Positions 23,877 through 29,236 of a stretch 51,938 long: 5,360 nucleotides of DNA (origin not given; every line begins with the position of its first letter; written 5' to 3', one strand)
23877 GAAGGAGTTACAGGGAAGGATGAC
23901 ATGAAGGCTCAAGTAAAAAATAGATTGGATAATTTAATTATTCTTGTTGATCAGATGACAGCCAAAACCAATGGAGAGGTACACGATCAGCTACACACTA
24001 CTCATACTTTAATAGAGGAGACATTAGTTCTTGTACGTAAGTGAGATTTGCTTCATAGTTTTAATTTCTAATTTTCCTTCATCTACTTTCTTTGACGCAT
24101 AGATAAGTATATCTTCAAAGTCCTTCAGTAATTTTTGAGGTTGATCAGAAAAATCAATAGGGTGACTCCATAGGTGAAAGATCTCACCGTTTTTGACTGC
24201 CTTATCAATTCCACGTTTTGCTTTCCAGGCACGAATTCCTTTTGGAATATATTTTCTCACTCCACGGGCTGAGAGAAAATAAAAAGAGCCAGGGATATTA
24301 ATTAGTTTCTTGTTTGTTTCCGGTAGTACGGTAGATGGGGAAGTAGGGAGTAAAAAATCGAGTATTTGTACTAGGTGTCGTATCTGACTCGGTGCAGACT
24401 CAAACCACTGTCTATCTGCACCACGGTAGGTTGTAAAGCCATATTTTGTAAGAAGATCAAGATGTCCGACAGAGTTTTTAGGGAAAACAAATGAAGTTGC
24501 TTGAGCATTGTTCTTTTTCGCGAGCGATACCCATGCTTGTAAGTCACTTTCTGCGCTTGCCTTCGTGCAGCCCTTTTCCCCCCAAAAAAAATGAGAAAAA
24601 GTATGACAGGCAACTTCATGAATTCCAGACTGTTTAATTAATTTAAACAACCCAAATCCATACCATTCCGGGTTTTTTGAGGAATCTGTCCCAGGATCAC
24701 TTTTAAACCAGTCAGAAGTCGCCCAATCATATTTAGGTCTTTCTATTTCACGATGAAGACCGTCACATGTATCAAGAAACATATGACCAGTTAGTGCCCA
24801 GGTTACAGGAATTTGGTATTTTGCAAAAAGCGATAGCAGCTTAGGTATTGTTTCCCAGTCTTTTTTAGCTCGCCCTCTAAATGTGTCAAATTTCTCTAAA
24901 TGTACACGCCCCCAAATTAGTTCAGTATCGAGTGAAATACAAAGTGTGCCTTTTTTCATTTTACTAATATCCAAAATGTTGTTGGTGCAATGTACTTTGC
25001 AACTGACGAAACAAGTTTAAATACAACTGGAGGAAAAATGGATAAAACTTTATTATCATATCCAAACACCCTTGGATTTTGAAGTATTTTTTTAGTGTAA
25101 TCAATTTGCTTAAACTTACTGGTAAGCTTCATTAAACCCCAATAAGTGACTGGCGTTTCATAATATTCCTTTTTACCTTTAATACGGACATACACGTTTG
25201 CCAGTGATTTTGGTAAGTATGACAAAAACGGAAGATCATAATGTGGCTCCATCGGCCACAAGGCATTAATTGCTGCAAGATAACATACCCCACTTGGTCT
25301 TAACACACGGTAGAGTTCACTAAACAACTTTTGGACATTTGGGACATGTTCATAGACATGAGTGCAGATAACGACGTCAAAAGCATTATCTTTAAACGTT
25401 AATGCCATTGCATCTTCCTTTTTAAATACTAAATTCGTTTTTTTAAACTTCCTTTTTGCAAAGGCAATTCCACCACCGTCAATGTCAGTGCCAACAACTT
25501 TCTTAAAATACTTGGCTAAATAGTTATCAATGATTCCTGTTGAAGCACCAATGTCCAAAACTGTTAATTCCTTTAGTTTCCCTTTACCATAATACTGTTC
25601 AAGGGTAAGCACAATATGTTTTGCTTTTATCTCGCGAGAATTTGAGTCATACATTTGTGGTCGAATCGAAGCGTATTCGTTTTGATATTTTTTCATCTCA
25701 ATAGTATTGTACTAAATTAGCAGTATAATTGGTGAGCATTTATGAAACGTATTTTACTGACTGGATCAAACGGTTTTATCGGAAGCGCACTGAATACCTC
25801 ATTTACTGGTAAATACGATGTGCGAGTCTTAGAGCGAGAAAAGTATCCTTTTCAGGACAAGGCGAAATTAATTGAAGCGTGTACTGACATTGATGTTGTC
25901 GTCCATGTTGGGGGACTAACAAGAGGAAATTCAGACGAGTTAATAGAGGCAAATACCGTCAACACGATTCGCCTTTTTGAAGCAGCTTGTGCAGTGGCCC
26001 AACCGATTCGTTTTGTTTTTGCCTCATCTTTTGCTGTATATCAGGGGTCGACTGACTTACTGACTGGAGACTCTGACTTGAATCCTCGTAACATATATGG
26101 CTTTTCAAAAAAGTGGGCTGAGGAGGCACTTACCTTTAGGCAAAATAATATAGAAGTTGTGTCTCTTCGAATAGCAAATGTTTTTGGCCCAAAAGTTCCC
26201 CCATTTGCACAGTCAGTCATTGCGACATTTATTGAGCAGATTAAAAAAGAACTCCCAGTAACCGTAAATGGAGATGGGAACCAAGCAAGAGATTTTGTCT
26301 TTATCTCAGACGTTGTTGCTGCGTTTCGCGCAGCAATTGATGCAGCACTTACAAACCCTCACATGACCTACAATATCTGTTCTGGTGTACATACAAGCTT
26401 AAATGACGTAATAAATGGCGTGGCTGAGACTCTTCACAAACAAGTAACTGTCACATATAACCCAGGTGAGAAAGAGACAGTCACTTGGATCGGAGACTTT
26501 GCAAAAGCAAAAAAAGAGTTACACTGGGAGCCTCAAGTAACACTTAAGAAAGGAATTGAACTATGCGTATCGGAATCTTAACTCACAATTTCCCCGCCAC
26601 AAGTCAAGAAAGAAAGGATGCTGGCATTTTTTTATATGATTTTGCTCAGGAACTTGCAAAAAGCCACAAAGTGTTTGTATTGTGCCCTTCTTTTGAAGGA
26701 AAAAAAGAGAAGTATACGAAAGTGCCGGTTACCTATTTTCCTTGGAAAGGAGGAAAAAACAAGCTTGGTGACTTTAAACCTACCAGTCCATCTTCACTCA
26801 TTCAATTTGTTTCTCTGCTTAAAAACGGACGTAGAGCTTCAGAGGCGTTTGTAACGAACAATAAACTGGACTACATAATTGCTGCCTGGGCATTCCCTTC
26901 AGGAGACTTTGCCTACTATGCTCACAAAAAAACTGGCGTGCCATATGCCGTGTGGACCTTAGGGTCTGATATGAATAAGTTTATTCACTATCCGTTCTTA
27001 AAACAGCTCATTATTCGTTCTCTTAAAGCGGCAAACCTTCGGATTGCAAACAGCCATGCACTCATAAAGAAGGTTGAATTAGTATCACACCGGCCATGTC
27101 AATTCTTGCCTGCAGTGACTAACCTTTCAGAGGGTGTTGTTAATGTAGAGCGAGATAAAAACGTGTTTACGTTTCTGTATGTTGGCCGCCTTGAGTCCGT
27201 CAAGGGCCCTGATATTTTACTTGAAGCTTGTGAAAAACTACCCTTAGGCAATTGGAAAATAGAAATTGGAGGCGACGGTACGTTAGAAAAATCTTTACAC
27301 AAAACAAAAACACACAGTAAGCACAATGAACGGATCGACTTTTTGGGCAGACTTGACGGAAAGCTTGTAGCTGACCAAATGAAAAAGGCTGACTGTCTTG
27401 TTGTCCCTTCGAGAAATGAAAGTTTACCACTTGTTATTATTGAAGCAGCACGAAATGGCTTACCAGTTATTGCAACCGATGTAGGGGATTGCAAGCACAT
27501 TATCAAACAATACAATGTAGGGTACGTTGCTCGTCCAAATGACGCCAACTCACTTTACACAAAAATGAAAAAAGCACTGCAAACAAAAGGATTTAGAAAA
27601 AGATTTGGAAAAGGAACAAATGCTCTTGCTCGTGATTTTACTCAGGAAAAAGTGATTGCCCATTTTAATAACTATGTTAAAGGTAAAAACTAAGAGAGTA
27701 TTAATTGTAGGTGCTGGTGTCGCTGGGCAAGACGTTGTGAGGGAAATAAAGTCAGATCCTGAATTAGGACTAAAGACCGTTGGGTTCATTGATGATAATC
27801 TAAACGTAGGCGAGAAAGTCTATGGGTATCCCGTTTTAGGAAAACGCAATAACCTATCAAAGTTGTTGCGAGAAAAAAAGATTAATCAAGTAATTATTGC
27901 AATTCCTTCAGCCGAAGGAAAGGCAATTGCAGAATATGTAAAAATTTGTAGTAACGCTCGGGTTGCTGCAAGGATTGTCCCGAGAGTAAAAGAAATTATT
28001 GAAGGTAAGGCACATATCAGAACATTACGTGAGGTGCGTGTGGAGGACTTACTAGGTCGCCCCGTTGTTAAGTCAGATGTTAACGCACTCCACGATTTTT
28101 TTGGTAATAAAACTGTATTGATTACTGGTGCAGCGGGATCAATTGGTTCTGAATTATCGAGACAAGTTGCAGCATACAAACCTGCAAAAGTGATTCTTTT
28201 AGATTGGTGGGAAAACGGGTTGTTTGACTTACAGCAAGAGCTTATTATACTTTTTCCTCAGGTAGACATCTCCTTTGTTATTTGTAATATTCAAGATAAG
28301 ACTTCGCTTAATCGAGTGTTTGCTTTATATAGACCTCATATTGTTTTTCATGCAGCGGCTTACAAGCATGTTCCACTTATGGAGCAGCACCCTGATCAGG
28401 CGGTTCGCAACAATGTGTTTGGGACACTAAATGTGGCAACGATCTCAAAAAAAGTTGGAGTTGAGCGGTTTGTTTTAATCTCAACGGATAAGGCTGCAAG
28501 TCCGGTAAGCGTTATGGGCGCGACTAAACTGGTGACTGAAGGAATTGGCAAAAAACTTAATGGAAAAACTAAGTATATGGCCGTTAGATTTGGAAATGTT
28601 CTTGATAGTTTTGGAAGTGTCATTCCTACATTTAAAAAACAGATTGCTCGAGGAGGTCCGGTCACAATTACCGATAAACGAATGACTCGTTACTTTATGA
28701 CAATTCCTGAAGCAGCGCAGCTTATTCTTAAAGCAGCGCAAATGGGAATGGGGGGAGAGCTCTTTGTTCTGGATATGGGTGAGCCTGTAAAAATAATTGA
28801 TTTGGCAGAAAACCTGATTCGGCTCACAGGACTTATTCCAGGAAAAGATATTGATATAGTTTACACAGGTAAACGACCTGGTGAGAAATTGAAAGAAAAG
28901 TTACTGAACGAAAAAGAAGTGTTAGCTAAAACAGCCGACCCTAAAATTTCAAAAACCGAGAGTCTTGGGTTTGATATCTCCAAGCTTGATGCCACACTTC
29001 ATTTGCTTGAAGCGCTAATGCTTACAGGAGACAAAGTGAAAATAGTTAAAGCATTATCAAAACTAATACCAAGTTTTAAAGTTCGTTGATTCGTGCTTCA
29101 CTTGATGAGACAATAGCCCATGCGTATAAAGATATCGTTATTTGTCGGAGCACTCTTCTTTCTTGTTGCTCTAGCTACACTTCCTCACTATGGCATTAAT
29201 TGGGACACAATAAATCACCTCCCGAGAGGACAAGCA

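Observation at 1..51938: A >50-kb glycan-assembly super-locus built mainly from GT-C (lipid-sugar dependent) membrane transferases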

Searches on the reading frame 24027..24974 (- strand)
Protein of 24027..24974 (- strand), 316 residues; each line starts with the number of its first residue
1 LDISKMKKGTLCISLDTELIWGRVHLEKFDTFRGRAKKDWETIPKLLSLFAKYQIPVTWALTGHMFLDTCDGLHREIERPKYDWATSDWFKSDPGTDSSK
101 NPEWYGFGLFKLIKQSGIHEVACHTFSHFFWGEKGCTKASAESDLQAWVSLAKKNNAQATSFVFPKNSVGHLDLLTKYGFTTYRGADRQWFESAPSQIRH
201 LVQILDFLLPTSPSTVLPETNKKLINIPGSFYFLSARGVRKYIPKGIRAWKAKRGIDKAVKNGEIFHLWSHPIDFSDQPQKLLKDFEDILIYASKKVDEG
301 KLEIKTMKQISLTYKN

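Call 7: search_protein_families(library=pfam, proteins=[window:24027-24974:-], max_evalue=0.01)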
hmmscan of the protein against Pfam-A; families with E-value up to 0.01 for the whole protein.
window:24027-24974:- (316 aa): 1 family
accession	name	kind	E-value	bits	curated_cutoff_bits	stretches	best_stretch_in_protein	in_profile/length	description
PF01522.26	Polysacc_deac_1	-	1.9e-06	28.3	23.1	1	41-147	19-85/124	Polysaccharide deacetylase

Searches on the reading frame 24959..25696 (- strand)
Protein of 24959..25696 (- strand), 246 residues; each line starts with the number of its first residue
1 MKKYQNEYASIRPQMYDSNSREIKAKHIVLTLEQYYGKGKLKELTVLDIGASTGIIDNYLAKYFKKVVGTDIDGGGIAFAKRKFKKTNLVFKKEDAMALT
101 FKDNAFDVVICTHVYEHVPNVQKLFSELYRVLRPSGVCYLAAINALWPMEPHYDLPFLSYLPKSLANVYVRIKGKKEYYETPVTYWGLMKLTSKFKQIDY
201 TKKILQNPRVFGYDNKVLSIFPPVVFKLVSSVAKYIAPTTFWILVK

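Call 7: search_protein_families(library=pfam, proteins=[window:24959-25696:-], max_evalue=0.01)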
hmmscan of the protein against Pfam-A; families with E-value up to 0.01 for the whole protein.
window:24959-25696:- (246 aa): 13 families
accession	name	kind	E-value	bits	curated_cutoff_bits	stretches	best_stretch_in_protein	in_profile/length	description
PF08241.18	Methyltransf_11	-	1.1e-24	87.3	21.2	1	47-139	1-94/95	Methyltransferase domain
PF13649.12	Methyltransf_25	-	6.5e-20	72.1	27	1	46-136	1-97/97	Methyltransferase domain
PF13847.12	Methyltransf_31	-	1.1e-16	61.3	27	1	42-157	3-114/145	Methyltransferase domain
PF13489.12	Methyltransf_23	-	1.5e-16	61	27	1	40-152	20-124/164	Methyltransferase domain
PF08242.18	Methyltransf_12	-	1.6e-14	54.8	30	1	47-138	1-98/98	Methyltransferase domain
PF01209.24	Ubie_methyltran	-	7.6e-09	35.7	20.1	1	39-160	44-169/233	ubiE/COQ5 methyltransferase family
PF05219.18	DREV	-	9.3e-06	25.4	26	1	31-142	83-188/265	DREV methyltransferase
PF05401.17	NodS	-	6.9e-05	23.2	24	1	19-128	24-129/201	Nodulation protein S (NodS)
PF01728.25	FtsJ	-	0.00017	22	24.1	1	40-111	20-97/181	FtsJ-like methyltransferase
PF00398.26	RrnaAD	-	0.00017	21.3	24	1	42-106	30-95/263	Ribosomal RNA adenine dimethylase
PF05175.20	MTS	-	0.00034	20.7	23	1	42-140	31-138/170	Methyltransferase small domain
PF06325.19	PrmA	-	0.00086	19.3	22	1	32-140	155-258/296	Ribosomal protein L11 methyltransferase (PrmA)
PF07021.18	MetW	-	0.0041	17.2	21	1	45-134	16-104/193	Methionine biosynthesis protein MetW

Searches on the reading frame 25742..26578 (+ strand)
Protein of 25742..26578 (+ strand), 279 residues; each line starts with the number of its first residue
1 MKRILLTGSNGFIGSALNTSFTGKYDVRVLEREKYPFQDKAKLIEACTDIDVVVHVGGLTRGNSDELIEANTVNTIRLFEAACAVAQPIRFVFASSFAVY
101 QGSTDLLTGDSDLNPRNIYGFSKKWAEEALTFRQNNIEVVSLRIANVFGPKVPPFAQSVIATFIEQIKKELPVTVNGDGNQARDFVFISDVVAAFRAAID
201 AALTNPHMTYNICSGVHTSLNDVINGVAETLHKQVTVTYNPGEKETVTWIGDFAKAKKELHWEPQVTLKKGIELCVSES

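Call 7: search_protein_families(library=pfam, proteins=[window:25742-26578:+], max_evalue=0.01)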
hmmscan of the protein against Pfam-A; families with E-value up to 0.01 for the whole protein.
window:25742-26578:+ (279 aa): 7 families
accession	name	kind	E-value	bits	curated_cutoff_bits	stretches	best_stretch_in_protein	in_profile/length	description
PF01370.27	Epimerase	-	5e-38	131.3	20.9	1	4-213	1-240/240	NAD dependent epimerase/dehydratase family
PF16363.11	GDP_Man_Dehyd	-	6.8e-27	95.2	27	1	64-273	95-330/332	GDP-mannose 4,6 dehydratase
PF04321.23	RmlD_sub_bind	-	6e-14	52.2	27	1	3-177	2-177/287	RmlD substrate binding domain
PF01073.25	3Beta_HSD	-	1.5e-10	41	22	1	38-201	55-231/280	3-beta hydroxysteroid dehydrogenase/isomerase family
PF07993.18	NAD_binding_4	-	5e-08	32.9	20.1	1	42-155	81-215/258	Male sterility protein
PF02719.21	Polysacc_synt_2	-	3.8e-07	30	20.2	1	106-193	125-211/293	Polysaccharide biosynthesis protein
PF13460.12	NAD_binding_10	-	0.0072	16.7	27.2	0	37-130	48-131/184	NAD(P)H-binding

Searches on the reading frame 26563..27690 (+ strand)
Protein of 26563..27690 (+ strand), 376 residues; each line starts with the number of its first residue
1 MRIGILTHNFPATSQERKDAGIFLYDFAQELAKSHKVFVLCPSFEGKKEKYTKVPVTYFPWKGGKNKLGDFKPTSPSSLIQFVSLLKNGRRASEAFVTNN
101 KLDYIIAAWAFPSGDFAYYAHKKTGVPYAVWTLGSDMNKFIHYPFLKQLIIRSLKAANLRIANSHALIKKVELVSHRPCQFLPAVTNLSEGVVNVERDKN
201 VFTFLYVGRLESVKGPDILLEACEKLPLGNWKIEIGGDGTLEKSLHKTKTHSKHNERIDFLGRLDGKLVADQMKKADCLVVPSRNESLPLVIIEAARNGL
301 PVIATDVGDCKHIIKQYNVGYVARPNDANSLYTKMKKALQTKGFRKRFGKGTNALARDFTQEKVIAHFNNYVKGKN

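Call 7: search_protein_families(library=pfam, proteins=[window:26563-27690:+], max_evalue=0.01)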
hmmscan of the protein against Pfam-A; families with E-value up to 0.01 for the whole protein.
window:26563-27690:+ (376 aa): 4 families
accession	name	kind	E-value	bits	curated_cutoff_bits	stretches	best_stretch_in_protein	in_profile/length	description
PF00534.26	Glycos_transf_1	-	7.3e-34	117.2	26.4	1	197-351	11-168/172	Glycosyl transferases group 1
PF13692.12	Glyco_trans_1_4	-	2.6e-26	93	27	1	203-340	3-141/142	Glycosyl transferases group 1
PF20706.3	GT4-conflict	-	2.3e-06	27.3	26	1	177-305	173-311/385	Family 4 Glycosyltransferase in conflict systems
PF13439.12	Glyco_transf_4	-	3.3e-06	27.7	28.5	1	21-169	5-146/170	Glycosyltransferase Family 4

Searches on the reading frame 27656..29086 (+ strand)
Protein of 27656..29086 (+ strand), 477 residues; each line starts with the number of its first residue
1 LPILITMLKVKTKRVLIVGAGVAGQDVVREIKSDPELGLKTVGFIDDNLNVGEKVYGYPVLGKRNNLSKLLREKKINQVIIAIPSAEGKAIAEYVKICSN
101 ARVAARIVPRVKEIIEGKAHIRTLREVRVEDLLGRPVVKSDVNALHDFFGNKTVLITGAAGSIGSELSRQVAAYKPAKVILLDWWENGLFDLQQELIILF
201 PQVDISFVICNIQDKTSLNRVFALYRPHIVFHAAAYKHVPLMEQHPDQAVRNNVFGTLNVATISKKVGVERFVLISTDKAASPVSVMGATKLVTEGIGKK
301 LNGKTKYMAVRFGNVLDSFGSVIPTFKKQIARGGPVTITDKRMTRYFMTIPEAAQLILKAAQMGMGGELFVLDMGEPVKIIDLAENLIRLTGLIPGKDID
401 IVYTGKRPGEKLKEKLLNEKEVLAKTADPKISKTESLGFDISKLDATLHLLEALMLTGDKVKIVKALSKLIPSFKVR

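Call 7: search_protein_families(library=pfam, proteins=[window:27656-29086:+], max_evalue=0.01)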
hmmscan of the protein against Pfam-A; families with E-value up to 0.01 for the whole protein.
window:27656-29086:+ (477 aa): 12 families
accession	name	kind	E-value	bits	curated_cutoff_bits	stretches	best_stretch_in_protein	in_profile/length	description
PF02719.21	Polysacc_synt_2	-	3.5e-107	358.4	20.2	1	154-433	1-290/293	Polysaccharide biosynthesis protein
PF01370.27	Epimerase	-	2.9e-22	79.7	20.9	1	154-366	1-233/240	NAD dependent epimerase/dehydratase family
PF13727.12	CoA_binding_3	-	7.9e-16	59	25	1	15-109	80-175/175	CoA-binding domain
PF16363.11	GDP_Man_Dehyd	-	2.9e-15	57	27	1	155-278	1-130/332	GDP-mannose 4,6 dehydratase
PF04321.23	RmlD_sub_bind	-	5.4e-15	55.7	27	1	153-318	2-154/287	RmlD substrate binding domain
PF01073.25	3Beta_HSD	-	2.3e-08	33.8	22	1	155-283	1-122/280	3-beta hydroxysteroid dehydrogenase/isomerase family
PF01408.29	GFO_IDH_MocA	-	4e-06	28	24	1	14-93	2-80/120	Oxidoreductase family, NAD-binding Rossmann fold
PF17836.7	PglD_N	-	1.1e-05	26.3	23.4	1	14-83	1-65/78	PglD N-terminal domain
PF00106.31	adh_short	-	0.00013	21.9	26.6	1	152-223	1-69/195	short chain dehydrogenase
PF08659.16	KR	-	0.00032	21.1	22.6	1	153-276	2-135/180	KR domain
PF07993.18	NAD_binding_4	-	0.002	17.8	20.1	0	228-283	90-142/258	Male sterility protein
PF01118.30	Semialdhyde_dh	-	0.0026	18.6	26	0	14-101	1-89/121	Semialdehyde dehydrogenase, NAD binding domain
